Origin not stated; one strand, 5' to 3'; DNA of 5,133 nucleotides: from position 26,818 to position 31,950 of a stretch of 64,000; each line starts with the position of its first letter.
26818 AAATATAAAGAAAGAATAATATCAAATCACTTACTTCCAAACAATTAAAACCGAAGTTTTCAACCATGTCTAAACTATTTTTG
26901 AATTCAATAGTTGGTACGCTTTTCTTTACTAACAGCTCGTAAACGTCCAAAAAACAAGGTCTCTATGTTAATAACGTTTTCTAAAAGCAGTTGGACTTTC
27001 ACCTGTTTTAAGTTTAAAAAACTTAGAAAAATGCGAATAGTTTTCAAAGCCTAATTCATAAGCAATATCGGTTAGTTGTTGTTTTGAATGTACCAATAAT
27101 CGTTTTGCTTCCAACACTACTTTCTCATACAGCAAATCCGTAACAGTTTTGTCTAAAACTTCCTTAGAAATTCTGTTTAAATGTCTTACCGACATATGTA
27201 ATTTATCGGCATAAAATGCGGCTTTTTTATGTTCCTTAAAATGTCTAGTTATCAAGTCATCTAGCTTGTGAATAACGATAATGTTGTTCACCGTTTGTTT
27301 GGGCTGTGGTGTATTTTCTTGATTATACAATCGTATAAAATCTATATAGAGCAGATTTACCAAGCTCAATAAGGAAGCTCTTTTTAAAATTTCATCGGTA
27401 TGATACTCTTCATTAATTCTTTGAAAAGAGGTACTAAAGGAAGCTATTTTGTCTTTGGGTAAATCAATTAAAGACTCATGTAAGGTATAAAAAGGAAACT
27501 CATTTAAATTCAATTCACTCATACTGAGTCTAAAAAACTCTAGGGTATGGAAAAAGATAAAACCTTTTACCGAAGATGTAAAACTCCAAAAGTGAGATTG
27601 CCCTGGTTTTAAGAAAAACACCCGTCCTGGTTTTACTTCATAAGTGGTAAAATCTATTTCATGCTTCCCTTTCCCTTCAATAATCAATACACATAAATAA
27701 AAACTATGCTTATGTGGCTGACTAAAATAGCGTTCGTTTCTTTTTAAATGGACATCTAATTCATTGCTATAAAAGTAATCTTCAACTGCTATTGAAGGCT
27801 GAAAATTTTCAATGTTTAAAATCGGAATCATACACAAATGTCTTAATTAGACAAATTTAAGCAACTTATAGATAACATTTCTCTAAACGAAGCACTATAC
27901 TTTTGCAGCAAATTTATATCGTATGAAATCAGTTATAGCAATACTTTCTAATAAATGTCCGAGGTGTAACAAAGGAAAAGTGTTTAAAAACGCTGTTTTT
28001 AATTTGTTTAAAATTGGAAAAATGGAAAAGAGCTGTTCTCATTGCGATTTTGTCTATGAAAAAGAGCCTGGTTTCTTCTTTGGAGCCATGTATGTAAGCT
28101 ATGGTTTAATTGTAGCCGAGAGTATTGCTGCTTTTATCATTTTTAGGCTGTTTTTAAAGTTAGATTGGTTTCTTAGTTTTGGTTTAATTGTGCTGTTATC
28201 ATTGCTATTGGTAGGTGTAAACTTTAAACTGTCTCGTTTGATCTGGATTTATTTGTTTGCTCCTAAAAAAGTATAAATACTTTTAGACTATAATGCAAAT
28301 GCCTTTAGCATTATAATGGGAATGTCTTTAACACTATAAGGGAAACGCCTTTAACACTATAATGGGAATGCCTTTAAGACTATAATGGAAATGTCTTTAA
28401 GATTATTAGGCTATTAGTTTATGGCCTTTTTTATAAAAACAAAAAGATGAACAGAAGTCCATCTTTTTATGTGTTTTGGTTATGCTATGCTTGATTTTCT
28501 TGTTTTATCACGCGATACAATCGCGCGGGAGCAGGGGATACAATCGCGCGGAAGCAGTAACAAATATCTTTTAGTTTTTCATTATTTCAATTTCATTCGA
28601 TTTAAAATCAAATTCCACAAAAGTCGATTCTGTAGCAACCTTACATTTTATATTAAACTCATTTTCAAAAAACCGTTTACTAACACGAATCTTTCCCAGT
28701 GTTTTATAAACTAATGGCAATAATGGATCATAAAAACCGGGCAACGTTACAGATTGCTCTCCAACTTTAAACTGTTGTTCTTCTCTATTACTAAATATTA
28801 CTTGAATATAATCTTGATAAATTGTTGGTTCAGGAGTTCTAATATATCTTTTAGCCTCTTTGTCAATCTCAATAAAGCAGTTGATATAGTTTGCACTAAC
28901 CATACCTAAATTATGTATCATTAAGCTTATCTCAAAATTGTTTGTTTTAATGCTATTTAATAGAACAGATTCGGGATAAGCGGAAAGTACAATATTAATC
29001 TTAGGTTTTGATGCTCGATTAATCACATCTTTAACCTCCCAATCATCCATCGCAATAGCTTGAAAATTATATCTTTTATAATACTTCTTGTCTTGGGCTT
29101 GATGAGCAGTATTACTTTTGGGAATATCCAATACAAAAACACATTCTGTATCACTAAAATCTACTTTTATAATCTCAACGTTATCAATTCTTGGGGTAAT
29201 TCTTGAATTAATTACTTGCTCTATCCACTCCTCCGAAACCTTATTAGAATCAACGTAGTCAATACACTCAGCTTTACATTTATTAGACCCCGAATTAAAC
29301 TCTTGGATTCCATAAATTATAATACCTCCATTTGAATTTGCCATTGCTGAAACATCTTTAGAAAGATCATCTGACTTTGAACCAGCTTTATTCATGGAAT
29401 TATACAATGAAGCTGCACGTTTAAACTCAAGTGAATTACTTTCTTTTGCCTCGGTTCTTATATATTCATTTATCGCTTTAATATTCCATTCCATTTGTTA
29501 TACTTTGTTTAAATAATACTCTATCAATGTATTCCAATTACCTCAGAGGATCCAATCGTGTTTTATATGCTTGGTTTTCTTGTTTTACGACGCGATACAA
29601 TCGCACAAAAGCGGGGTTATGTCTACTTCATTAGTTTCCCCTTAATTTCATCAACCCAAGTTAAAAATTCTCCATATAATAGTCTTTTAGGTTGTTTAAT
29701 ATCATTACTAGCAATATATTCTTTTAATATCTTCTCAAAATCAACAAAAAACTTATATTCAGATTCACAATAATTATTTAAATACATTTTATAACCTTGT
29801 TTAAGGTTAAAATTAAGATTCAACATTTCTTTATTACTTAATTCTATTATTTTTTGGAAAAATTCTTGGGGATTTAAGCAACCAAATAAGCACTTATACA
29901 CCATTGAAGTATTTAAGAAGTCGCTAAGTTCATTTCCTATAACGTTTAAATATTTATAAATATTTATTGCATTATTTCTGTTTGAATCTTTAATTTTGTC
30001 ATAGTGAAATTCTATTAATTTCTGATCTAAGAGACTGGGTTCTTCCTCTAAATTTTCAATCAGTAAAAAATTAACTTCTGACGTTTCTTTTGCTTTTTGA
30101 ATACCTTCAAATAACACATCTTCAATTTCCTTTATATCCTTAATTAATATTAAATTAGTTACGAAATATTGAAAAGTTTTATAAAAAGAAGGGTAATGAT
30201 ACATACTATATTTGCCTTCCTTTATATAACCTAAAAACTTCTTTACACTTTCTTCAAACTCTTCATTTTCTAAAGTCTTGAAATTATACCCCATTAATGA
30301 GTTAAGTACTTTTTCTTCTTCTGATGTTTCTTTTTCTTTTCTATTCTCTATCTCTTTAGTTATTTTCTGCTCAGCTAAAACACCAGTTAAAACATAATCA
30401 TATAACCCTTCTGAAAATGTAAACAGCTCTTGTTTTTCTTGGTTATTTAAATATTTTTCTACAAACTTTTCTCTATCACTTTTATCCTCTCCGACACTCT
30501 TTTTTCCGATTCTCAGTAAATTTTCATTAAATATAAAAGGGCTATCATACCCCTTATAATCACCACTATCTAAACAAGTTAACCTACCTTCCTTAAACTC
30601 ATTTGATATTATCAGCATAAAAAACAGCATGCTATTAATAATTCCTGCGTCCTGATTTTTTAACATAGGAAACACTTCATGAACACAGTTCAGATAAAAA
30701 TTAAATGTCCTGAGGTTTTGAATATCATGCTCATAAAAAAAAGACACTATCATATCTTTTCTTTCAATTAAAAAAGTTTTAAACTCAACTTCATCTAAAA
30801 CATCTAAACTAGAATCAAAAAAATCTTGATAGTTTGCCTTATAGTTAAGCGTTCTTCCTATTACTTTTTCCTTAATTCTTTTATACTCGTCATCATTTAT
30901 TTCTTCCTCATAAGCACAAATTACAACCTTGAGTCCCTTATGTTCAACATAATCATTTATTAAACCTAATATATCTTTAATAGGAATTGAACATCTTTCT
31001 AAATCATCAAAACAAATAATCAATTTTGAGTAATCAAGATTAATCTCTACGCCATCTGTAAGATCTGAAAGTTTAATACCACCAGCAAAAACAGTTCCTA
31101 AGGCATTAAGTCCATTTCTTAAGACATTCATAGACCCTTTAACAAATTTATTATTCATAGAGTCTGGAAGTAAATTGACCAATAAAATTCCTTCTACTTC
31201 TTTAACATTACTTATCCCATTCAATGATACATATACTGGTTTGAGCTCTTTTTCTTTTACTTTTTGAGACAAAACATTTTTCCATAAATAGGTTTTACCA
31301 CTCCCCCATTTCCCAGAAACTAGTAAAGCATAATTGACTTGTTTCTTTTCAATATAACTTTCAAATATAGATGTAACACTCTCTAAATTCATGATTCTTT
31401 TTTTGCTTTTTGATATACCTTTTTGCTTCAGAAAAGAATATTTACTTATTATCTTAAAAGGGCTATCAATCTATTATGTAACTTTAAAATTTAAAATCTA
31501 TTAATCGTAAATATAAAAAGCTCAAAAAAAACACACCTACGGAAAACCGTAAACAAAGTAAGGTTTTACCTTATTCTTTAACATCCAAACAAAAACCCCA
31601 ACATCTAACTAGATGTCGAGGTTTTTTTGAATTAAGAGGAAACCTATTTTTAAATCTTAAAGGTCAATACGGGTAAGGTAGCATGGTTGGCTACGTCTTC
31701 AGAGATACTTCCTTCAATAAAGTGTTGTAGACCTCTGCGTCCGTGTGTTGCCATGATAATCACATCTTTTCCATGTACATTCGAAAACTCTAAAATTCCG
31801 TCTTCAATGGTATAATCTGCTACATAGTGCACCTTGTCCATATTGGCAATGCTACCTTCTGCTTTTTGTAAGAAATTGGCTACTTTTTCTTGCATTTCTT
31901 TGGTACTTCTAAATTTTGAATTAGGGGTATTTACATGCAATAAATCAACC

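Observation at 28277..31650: Orphan two-gene islet: KAP-family P-loop NTPase plus AlbA_2/Schlafen-like protein (candidate novel defence-type system)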

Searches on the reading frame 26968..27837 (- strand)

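Call 3: search_protein_families(library=pfam, proteins=[window:26968-27837:-], max_evalue=0.1)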
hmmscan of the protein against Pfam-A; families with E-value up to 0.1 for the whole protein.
window:26968-27837:- (289 aa): 5 families
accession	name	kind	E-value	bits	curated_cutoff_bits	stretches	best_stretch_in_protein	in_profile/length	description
PF12833.13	HTH_18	-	5e-24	84.8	33.6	1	209-288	1-80/80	Helix-turn-helix domain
PF00165.29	HTH_AraC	-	7.3e-12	45.6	26.6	1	250-287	6-42/42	Bacterial regulatory helix-turn-helix proteins, AraC family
PF02311.25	AraC_binding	-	5.1e-11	42.9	21.1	1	32-84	9-61/135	AraC-like ligand binding domain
PF07883.17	Cupin_2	-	7.1e-05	22.9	27.2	1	39-88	11-60/70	Cupin domain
PF21621.3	MPI_cupin_dom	-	0.011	16.2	27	1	19-81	8-64/79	Mannose-6-phosphate isomerase, cupin domain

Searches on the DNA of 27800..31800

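Call 89: search_rna_families(source=window, start=27800, end=31800, threshold=evalue, max_evalue=1)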
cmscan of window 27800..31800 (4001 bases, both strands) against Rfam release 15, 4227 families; matches with E-value up to 1: 2.
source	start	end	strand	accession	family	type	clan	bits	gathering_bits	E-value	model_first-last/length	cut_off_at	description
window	31590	31688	-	RF02450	ncr1175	Gene; sRNA;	-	26.6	60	0.086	1-110/110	no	Bacillus sRNA ncr1175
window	28433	28582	+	RF01808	MicX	Gene; sRNA;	-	18.5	75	0.73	1-194/194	no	MicX Vibrio cholerae sRNA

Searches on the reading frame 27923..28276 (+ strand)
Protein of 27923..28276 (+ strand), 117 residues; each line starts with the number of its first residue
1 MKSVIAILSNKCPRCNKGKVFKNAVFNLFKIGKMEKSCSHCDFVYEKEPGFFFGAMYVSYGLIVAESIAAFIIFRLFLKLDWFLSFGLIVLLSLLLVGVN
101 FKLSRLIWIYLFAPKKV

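Call 3: search_protein_families(library=pfam, proteins=[window:27923-28276:+], max_evalue=0.1)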
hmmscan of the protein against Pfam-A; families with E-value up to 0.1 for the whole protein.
window:27923-28276:+ (117 aa): 3 families
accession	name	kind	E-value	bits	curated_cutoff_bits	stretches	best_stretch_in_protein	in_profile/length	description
PF06170.17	DUF983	-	2.7e-06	28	22.6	1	33-109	6-81/85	Protein of unknown function (DUF983)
PF25208.1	DUF7838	-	0.0034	17.7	28.5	1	9-44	6-42/55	Domain of unknown function (DUF7838)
PF14787.11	zf-CCHC_5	-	0.041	14.1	27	1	9-20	2-13/36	GAG-polyprotein viral zinc-finger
